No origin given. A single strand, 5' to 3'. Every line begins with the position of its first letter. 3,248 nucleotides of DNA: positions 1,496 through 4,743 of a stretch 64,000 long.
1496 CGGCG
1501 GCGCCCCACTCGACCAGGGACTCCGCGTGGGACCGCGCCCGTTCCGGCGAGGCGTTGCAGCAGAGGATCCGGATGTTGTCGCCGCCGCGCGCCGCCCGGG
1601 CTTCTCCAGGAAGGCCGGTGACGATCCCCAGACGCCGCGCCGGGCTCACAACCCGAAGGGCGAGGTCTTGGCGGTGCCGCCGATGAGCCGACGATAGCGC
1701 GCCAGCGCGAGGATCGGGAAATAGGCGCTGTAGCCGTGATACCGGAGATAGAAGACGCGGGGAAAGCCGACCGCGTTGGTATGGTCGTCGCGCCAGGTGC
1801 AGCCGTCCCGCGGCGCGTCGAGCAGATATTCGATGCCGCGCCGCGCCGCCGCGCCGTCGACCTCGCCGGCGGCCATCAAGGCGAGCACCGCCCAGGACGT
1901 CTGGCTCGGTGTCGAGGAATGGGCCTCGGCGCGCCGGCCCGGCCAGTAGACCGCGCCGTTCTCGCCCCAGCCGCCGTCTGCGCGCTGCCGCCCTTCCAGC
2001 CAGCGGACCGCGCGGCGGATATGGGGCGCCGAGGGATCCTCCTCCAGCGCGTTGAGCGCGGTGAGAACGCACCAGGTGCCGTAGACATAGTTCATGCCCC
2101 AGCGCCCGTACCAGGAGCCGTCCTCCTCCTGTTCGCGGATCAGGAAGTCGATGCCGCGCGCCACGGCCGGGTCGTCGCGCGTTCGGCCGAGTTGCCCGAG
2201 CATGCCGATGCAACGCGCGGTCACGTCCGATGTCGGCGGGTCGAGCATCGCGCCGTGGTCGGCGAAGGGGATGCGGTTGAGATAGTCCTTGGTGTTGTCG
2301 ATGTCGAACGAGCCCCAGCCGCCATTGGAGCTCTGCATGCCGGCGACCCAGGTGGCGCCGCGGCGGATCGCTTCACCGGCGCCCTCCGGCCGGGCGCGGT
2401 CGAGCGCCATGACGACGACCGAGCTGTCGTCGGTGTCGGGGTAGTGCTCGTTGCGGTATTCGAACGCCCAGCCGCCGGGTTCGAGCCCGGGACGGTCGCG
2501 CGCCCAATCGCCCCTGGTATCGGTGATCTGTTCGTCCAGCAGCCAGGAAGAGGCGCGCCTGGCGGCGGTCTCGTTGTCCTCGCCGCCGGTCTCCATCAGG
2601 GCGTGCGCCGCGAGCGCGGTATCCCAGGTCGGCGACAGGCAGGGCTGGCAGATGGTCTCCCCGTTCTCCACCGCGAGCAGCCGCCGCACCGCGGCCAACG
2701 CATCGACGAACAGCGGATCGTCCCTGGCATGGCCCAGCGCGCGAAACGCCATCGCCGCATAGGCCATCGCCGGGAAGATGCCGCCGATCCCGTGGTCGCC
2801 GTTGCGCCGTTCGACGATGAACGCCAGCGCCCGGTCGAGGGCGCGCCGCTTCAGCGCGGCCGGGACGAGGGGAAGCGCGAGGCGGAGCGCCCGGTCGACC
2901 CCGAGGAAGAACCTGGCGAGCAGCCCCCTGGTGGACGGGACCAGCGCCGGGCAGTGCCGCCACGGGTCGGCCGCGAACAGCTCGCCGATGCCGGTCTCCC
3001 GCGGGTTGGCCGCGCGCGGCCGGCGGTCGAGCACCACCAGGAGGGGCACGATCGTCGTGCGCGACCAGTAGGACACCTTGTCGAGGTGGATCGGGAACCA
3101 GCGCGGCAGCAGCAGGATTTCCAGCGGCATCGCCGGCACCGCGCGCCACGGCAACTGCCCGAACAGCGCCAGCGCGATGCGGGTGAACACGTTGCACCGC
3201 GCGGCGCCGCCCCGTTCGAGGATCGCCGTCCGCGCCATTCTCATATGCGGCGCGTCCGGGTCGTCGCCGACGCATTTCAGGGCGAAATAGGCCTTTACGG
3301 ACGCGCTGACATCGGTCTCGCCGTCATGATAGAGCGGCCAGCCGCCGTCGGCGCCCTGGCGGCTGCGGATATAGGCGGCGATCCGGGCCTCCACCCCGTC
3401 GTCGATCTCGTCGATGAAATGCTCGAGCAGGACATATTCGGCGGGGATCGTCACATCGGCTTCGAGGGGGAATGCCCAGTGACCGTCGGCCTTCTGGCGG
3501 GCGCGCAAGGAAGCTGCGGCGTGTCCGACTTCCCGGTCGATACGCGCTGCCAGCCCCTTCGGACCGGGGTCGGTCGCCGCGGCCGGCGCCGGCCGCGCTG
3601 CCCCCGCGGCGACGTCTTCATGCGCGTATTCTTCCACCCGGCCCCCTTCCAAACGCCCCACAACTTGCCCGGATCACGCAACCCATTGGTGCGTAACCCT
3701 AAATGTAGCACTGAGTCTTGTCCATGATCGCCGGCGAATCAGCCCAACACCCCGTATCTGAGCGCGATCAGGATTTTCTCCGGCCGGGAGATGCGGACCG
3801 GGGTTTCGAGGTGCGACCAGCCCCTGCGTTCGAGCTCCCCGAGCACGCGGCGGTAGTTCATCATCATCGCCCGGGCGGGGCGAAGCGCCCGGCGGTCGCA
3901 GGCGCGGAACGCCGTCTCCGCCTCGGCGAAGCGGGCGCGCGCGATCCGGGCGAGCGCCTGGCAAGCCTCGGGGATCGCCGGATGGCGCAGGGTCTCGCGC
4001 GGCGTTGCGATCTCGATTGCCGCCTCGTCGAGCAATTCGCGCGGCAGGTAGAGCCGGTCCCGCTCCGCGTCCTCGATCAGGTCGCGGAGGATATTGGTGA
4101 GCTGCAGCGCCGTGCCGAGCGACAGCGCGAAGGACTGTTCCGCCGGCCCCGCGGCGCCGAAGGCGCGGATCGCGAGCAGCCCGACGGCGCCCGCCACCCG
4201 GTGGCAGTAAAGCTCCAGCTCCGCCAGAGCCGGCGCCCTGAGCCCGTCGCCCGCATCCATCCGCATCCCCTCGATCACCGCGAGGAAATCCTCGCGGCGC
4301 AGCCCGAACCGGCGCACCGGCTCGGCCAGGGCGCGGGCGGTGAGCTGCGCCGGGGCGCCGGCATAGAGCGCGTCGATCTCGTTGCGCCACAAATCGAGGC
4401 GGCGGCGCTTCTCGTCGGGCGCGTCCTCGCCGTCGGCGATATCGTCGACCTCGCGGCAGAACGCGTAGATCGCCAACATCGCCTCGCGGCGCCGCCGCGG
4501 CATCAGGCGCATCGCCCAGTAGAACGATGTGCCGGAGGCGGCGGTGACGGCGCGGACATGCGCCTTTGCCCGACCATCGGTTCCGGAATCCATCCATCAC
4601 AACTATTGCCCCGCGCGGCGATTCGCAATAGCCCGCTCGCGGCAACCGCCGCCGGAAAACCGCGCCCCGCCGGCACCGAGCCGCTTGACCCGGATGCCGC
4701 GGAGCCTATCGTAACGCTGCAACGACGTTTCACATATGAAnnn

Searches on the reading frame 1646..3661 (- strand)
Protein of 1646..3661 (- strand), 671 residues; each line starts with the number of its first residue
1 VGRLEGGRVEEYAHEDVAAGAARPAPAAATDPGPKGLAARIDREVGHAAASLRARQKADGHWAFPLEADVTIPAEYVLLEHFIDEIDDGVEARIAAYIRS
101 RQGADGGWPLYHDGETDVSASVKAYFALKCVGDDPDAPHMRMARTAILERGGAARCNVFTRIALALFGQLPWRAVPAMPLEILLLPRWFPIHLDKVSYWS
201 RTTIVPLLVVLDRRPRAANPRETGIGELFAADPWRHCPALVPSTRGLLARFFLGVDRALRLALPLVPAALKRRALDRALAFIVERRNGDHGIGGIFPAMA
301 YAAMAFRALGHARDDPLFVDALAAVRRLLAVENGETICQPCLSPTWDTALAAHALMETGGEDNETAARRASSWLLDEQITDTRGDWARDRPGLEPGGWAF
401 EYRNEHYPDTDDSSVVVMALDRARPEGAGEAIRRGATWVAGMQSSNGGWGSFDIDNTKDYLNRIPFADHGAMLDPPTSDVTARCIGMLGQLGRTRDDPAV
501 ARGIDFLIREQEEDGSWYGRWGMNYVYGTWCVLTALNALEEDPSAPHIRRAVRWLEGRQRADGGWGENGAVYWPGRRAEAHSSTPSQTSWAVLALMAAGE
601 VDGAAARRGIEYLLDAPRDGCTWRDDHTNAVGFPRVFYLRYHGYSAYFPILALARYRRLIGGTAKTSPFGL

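Call 78: search_protein_families(library=pfam, proteins=[window:1646-3661:-], max_evalue=0.00001)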
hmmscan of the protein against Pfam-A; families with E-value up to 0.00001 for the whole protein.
window:1646-3661:- (671 aa): 3 families
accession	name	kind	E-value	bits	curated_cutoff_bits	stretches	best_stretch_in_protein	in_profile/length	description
PF13243.12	SQHop_cyclase_C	-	1.3e-138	461.8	26.1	1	342-658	1-319/319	Squalene-hopene cyclase C-terminal domain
PF13249.12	SQHop_cyclase_N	-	5.3e-117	390.6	26.2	1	47-330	3-287/291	Squalene-hopene cyclase N-terminal domain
PF00432.27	Prenyltrans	-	1.2e-06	28.6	26.5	0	436-597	56-191/304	Prenyltransferase alpha-alpha toroid domain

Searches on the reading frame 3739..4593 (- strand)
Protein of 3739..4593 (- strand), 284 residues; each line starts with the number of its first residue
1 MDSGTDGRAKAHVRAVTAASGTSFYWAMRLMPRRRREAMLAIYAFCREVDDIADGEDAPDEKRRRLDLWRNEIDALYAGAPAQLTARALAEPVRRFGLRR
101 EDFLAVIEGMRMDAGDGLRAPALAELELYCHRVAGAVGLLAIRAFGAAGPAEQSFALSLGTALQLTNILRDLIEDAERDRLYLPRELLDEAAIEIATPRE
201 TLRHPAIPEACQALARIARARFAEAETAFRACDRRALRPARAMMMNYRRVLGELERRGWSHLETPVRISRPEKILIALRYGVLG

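Call 78: search_protein_families(library=pfam, proteins=[window:3739-4593:-], max_evalue=0.00001)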
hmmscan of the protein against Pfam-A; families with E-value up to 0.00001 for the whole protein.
window:3739-4593:- (284 aa): 1 family
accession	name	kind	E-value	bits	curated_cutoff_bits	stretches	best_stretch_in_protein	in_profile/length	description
PF00494.24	SQS_PSY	-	7.3e-67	226.3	26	1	19-270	3-261/263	Squalene/phytoene synthase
